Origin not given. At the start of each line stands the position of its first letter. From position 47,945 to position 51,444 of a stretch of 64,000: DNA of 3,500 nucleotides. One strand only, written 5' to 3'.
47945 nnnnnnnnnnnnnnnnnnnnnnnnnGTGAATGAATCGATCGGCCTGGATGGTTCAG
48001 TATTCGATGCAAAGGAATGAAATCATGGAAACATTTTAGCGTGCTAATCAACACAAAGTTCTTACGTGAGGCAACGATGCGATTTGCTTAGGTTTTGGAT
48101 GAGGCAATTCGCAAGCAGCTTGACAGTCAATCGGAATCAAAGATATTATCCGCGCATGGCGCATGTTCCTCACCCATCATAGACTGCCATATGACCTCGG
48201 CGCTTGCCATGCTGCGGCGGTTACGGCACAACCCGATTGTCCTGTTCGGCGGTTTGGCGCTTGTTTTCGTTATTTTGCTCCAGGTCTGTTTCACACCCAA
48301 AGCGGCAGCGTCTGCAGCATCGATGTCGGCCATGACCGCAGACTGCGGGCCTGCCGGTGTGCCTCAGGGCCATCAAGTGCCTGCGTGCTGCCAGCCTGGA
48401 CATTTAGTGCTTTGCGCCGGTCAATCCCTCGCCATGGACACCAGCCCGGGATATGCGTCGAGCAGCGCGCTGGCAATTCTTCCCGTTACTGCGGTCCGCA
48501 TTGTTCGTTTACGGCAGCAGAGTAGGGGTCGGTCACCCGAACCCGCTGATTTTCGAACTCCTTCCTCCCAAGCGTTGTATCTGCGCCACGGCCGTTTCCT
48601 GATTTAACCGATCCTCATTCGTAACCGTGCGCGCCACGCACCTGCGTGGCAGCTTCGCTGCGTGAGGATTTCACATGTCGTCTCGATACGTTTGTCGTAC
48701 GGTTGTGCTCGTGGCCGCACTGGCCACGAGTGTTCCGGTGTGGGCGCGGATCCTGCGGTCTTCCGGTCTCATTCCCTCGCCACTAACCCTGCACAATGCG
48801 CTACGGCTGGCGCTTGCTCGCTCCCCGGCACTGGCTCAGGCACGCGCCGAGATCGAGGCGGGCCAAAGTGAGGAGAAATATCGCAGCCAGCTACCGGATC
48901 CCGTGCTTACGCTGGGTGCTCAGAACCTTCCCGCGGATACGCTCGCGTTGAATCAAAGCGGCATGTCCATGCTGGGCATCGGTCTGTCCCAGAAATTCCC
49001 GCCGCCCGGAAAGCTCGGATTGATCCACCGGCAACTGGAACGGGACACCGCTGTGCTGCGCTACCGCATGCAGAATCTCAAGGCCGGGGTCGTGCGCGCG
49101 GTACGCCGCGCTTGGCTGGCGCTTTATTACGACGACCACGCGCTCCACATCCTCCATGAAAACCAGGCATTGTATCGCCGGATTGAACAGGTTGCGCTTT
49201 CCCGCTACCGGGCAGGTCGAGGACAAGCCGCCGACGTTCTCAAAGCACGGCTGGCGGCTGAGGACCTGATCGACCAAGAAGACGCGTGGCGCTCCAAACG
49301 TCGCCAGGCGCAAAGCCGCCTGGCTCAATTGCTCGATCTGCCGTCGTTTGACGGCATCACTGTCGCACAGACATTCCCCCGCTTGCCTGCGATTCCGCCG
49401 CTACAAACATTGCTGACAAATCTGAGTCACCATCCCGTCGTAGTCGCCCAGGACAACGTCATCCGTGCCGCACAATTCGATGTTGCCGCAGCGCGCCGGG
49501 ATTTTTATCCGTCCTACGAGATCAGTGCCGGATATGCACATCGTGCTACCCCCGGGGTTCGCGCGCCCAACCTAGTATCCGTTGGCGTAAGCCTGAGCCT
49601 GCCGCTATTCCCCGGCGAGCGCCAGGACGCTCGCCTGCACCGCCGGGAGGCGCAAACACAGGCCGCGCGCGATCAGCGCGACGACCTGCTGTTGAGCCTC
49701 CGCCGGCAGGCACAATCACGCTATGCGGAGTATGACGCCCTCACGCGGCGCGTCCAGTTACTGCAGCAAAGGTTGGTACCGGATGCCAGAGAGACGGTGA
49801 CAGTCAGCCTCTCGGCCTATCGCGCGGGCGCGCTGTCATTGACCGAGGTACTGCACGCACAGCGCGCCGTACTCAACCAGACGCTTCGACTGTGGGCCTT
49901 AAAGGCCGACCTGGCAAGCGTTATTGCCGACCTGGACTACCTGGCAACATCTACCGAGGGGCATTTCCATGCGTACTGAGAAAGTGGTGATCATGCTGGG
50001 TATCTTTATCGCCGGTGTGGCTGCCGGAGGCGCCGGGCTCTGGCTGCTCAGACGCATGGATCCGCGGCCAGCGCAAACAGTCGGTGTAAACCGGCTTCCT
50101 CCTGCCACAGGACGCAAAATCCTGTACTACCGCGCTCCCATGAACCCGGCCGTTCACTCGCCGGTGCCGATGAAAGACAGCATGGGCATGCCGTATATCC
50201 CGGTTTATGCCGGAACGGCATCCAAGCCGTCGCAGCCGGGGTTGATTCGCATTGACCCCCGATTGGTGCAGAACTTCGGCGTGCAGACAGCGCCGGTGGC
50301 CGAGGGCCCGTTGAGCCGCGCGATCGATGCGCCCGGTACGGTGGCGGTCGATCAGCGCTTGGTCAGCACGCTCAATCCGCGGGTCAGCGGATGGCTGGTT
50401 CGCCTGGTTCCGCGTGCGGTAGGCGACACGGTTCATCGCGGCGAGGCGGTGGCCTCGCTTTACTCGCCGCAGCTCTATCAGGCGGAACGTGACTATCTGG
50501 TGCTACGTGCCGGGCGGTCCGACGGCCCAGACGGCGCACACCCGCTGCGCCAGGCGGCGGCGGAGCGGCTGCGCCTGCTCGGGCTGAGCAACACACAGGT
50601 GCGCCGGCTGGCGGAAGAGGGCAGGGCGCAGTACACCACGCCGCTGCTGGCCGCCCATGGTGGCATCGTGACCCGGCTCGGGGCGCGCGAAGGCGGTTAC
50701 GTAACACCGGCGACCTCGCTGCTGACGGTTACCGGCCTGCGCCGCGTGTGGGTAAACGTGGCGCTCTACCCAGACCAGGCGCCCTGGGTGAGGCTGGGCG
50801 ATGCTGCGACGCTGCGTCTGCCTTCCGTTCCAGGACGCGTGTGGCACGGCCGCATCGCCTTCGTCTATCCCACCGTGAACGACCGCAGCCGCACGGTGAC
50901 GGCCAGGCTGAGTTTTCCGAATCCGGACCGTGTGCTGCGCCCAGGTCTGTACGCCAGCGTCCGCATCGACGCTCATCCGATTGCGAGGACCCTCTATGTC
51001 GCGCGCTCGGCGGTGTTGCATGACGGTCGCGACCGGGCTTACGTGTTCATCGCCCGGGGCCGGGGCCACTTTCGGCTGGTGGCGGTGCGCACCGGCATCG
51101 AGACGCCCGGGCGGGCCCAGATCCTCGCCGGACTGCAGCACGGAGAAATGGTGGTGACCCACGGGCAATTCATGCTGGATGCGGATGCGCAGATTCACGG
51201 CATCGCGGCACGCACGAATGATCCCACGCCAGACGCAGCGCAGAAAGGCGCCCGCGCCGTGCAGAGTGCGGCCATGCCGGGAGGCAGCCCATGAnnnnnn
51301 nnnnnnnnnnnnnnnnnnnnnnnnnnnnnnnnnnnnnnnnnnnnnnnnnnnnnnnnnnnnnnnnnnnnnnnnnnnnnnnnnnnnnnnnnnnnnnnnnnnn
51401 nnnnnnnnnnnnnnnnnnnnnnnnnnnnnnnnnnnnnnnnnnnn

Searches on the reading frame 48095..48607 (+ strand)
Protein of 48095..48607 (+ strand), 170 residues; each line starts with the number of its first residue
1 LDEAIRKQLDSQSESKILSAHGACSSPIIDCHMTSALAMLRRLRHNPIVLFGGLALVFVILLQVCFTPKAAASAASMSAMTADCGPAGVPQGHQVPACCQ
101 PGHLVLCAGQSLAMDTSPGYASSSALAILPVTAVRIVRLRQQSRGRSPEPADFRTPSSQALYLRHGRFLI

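Call 3: search_protein_families(library=pfam, proteins=[window:48095-48607:+], max_evalue=0.01)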
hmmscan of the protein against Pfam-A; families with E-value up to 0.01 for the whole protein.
window:48095-48607:+ (170 aa): 0 families

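Call 47: search_protein_families(library=ncbifam, proteins=[window:48191-48607:+], max_evalue=0.01)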
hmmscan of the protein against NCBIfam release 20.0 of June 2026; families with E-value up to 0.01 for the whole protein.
window:48191-48607:+ (138 aa): 0 families

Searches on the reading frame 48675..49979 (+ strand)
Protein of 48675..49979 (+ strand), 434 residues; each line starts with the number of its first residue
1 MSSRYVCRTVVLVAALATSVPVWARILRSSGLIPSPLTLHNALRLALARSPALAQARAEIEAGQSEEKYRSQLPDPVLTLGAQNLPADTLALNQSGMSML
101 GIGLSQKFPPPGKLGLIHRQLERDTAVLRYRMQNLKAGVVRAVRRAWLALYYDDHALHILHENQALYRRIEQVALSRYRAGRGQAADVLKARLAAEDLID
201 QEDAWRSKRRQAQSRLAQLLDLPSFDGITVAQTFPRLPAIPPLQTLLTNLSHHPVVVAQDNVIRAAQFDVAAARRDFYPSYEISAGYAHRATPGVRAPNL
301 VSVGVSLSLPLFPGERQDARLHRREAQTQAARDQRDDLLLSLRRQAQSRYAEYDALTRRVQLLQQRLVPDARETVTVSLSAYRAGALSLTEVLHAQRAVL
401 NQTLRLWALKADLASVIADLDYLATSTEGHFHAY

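Call 3: search_protein_families(library=pfam, proteins=[window:48675-49979:+], max_evalue=0.01)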
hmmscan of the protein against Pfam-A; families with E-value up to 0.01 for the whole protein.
window:48675-49979:+ (434 aa): 2 families
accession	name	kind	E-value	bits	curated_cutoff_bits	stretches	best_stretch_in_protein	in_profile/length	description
PF02321.23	OEP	-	3.2e-41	141.6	22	2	245-423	3-185/187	Outer membrane efflux protein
PF01544.23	CorA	-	0.008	16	27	1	327-421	100-198/292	CorA-like Mg2+ transporter protein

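Call 47: search_protein_families(library=ncbifam, proteins=[window:48675-49979:+], max_evalue=0.01)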
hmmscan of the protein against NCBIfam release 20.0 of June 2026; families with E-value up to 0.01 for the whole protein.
window:48675-49979:+ (434 aa): 7 families
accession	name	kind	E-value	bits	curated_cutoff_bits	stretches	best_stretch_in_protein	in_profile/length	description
TIGR01844.1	type_I_sec_TolC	subfamily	6.3e-25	88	225.15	1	36-404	2-377/414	TolC family outer membrane protein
TIGR01845.1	outer_NodT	subfamily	6.2e-16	58.3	210.05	1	139-413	167-446/460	efflux transporter outer membrane subunit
NF045679.1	DiMtlExpIhpA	equivalog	5.1e-15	55.1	650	1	34-406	28-394/424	divalent metal ion exporter subunit IhpA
NF033143.1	efflux_OM_AdeK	equivalog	4.4e-10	38.9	900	1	138-403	167-437/480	multidrug efflux RND transporter AdeIJK outer membrane channel subunit AdeK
NF033142.1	efflux_OM_AdeC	exception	3.2e-08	32.6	975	1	249-409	280-443/465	multidrug efflux RND transporter AdeABC outer membrane channel subunit AdeC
NF007347.1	PRK09837.1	subfamily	7.3e-06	25.1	598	1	250-405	278-436/461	Cu(I)/Ag(I) efflux RND transporter outer membrane protein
NF047721.1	ToxDrgExpTdeA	equivalog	0.00019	20.5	550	1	133-399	155-424/455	toxin/drug exporter TdeA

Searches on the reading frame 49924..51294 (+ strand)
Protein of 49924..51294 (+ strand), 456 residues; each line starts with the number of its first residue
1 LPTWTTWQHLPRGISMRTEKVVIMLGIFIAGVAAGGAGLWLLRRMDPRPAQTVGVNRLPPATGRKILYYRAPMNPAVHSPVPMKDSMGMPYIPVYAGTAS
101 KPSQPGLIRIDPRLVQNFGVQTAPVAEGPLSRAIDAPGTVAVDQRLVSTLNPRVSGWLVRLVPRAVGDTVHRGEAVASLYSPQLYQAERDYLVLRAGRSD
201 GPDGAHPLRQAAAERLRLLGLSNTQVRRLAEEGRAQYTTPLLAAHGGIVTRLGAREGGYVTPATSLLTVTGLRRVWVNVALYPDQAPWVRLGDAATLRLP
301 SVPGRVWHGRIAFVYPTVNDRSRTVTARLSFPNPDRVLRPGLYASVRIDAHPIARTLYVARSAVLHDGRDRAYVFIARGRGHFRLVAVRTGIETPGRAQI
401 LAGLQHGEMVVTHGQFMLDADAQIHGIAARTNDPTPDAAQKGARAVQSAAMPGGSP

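Call 3: search_protein_families(library=pfam, proteins=[window:49924-51294:+], max_evalue=0.01)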
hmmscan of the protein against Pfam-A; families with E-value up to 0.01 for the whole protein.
window:49924-51294:+ (456 aa): 3 families
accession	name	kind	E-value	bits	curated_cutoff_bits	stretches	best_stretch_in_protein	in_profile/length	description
PF16576.10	HlyD_D23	-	8.8e-65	218.4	30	1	130-344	2-214/214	Barrel-sandwich domain of CusB or HlyD membrane-fusion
PF13437.12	HlyD_3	-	2.6e-13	51.1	22.2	1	242-341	3-106/106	HlyD family secretion protein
PF16572.11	HlyD_D4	-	2e-05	24.8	26.4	1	177-234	2-54/55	Long alpha hairpin domain of cation efflux system protein, CusB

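Call 47: search_protein_families(library=ncbifam, proteins=[window:49969-51294:+], max_evalue=0.01)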
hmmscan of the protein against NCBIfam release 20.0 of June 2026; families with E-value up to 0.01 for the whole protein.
window:49969-51294:+ (441 aa): 15 families
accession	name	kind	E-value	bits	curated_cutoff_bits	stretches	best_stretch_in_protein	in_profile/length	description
NF007303.0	PRK09783.1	subfamily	3e-49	167.6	390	1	6-419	9-408/414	copper/silver efflux system membrane fusion protein CusB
TIGR01730.1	RND_mfp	subfamily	1.8e-30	106.1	94.9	1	224-409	135-319/322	efflux RND transporter periplasmic adaptor subunit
TIGR00999.1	8a0102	subfamily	1.9e-26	92.8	319.3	1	226-404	95-271/271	CzcB/NccB family metal efflux transporter periplasmic adaptor subunit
NF045680.1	DiMtlExpIhpB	equivalog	1e-19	70.7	450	2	231-406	145-317/326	divalent metal ion exporter adaptor subunit IhpB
NF007132.1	PRK09578.1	equivalog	6.8e-12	44.8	512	1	293-426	258-388/396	MexX/AxyX family multidrug efflux RND transporter periplasmic adaptor subunit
NF033138.2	RND-peri-MexC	equivalog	1.1e-08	34.7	625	1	294-410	254-370/375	MexC family multidrug efflux RND transporter periplasmic adaptor subunit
NF007362.0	PRK09859.1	equivalog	2.2e-07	30.3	738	1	294-413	254-373/385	multidrug transporter subunit MdtE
NF008606.0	PRK11578.1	equivalog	2.7e-07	30.1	342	1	227-397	187-362/371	macrolide transporter subunit MacA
NF045904.1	RND-peri-MexE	equivalog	3.5e-07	29.5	714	1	284-402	242-359/390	multidrug efflux RND transporter periplasmic adaptor subunit MexE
NF000272.2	OqxA_adapt_sub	exception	3.5e-06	26.2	835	1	291-399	259-366/391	multidrug efflux RND transporter periplasmic adaptor subunit OqxA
TIGR00998.1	8a0101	subfamily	2e-05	23.7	390.8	1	224-297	205-279/334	EmrA/EmrK family multidrug efflux transporter periplasmic adaptor subunit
NF011604.1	PRK15030.1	equivalog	2.1e-05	23.7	765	1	294-428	258-387/397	multidrug efflux RND transporter periplasmic adaptor subunit AcrA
NF033834.1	RND_adapt_MexA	exception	4.9e-05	22.6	750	1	292-423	241-372/373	multidrug efflux RND transporter periplasmic adaptor subunit MexA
NF008589.1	PRK11556.1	equivalog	7.1e-05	21.9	391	1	308-410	285-386/392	MdtA/MuxA family multidrug efflux RND transporter periplasmic adaptor subunit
NF002939.0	PRK03598.1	equivalog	0.0023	17.2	393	0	224-310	205-291/332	secretion protein HlyD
